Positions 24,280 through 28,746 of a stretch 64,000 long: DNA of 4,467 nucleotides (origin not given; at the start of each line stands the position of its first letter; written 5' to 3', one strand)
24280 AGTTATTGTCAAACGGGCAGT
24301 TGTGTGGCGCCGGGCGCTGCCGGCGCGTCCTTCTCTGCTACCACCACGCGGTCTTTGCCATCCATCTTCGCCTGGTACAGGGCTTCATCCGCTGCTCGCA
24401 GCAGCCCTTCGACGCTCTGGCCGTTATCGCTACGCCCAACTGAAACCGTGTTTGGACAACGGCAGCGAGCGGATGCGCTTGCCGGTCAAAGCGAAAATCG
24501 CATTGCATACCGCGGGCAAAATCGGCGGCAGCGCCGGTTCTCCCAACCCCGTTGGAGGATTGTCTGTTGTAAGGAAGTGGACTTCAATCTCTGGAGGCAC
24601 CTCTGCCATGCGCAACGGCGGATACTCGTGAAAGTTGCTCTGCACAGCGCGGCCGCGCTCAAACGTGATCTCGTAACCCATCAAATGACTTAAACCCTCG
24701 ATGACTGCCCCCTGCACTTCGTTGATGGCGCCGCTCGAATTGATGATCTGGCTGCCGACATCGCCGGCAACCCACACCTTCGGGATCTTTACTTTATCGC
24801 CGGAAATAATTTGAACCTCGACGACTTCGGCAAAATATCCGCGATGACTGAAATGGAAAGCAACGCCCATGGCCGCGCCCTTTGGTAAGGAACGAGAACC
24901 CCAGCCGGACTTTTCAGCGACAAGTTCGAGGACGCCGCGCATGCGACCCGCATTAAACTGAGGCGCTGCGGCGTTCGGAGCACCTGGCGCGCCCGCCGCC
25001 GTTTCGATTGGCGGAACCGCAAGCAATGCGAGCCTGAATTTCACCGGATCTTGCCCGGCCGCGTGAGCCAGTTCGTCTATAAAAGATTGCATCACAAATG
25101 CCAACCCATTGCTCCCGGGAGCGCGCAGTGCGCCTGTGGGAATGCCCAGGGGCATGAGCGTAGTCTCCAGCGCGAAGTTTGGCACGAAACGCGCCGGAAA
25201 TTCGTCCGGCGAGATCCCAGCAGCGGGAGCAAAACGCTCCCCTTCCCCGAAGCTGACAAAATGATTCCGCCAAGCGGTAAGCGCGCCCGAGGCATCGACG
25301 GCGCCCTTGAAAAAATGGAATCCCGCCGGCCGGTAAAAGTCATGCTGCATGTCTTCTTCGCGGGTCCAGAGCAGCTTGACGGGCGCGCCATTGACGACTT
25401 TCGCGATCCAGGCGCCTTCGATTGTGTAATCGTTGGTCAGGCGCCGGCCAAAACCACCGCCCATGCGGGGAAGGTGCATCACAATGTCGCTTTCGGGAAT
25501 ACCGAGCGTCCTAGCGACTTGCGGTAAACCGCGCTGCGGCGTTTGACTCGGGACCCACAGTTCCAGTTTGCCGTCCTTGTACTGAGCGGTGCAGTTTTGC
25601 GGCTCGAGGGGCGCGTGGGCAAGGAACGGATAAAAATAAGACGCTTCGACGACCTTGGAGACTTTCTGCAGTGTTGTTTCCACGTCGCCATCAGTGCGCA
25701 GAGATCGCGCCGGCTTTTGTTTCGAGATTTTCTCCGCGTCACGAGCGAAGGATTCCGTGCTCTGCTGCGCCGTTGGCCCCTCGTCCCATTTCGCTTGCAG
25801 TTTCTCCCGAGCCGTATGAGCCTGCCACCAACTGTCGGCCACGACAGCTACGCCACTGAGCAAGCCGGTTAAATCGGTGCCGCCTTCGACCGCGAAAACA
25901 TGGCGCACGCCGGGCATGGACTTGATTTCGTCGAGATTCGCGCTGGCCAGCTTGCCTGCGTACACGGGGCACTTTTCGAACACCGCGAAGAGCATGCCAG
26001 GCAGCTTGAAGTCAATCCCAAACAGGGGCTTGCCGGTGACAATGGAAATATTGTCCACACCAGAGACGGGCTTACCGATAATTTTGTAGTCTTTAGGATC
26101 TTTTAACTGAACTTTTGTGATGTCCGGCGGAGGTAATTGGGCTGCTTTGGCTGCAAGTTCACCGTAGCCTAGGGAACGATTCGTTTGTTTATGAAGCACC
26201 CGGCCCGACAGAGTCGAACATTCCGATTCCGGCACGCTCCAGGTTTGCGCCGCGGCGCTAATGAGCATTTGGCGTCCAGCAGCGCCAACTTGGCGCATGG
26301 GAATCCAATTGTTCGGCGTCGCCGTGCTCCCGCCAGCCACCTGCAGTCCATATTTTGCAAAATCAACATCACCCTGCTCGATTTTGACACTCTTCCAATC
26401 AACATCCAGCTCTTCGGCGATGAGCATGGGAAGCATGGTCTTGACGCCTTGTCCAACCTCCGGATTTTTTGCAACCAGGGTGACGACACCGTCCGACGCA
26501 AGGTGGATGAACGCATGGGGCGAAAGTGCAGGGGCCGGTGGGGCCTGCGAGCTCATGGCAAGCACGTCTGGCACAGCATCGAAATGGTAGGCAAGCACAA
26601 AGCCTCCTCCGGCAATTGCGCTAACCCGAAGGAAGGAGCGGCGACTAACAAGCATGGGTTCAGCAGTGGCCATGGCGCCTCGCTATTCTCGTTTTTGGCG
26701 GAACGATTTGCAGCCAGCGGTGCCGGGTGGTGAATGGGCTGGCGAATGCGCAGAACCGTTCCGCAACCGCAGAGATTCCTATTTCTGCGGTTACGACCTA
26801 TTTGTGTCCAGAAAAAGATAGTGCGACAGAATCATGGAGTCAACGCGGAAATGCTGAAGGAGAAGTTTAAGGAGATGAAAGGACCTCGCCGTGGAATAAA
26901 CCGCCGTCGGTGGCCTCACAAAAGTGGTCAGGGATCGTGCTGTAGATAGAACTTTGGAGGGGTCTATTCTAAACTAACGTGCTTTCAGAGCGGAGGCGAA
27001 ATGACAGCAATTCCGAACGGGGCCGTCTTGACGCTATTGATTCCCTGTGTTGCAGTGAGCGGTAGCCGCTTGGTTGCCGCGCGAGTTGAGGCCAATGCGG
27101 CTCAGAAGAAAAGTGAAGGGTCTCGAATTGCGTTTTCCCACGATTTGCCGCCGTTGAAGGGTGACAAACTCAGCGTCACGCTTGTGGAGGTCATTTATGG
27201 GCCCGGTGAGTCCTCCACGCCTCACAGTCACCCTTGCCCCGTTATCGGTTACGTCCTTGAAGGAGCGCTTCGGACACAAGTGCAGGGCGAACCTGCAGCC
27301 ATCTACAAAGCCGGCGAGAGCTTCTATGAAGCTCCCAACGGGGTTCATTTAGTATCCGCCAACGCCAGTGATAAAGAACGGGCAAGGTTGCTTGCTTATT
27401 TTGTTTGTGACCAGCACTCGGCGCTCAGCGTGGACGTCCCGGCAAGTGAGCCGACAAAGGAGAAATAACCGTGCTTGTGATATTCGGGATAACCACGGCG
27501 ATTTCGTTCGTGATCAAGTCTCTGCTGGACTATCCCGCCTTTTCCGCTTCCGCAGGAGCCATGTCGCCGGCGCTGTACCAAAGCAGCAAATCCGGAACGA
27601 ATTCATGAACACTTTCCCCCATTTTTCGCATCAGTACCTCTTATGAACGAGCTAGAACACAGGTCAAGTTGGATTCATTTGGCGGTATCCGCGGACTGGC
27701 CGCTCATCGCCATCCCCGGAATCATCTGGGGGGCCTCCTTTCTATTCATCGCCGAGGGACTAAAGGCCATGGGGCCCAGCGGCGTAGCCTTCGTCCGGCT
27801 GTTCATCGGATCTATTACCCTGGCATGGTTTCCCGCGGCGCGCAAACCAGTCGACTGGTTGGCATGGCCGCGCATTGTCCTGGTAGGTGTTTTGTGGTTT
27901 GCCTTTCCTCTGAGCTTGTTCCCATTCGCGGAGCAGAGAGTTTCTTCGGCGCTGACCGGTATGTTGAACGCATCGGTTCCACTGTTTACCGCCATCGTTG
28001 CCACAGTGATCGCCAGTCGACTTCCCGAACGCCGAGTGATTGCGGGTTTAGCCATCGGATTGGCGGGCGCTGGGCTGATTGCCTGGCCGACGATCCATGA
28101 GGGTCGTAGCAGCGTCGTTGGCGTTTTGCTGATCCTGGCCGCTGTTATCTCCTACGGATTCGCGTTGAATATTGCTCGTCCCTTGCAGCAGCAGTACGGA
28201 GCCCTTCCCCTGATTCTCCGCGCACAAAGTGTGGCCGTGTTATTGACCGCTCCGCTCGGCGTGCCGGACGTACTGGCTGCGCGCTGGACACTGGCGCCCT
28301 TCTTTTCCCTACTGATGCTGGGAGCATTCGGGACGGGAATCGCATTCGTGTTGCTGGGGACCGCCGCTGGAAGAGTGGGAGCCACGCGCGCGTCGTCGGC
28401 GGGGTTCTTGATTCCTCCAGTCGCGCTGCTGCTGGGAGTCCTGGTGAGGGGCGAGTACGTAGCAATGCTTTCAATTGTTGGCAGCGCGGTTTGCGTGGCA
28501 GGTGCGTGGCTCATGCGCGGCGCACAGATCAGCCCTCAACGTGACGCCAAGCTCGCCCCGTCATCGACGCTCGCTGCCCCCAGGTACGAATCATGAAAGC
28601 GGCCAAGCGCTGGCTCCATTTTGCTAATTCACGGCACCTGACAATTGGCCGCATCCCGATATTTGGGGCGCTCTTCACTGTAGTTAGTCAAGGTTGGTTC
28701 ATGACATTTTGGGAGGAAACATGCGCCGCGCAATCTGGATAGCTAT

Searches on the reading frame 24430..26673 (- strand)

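Call 33: search_protein_families(library=pfam, proteins=[window:24430-26673:-], max_evalue=0.001)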
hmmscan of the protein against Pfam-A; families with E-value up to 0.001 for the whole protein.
window:24430-26673:- (747 aa): 2 families
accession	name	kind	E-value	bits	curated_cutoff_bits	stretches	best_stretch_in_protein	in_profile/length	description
PF02738.23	MoCoBD_1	-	2.6e-36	125.4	27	1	325-548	10-241/244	Molybdopterin cofactor-binding domain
PF20256.3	MoCoBD_2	-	9.1e-25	88.1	27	2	53-196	49-183/283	Molybdopterin cofactor-binding domain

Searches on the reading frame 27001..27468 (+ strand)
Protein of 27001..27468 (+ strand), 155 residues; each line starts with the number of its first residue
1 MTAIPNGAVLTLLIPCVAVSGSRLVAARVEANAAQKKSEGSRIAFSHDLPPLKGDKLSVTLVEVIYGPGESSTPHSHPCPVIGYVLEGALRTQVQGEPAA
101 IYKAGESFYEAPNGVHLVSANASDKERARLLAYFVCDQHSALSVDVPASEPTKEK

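Call 33: search_protein_families(library=pfam, proteins=[window:27001-27468:+], max_evalue=0.001)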
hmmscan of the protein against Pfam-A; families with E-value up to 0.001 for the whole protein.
window:27001-27468:+ (155 aa): 1 family
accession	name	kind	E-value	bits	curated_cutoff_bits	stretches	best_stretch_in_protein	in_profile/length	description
PF07883.17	Cupin_2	-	6.1e-13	48.7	27.2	1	63-132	2-68/70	Cupin domain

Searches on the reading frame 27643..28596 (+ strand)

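Call 33: search_protein_families(library=pfam, proteins=[window:27643-28596:+], max_evalue=0.001)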
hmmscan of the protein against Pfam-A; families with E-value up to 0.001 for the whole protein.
window:27643-28596:+ (317 aa): 1 family
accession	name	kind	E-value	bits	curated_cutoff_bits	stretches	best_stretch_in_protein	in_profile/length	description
PF00892.27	EamA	-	2.4e-24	86.6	28.2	2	21-147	6-134/135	EamA-like transporter family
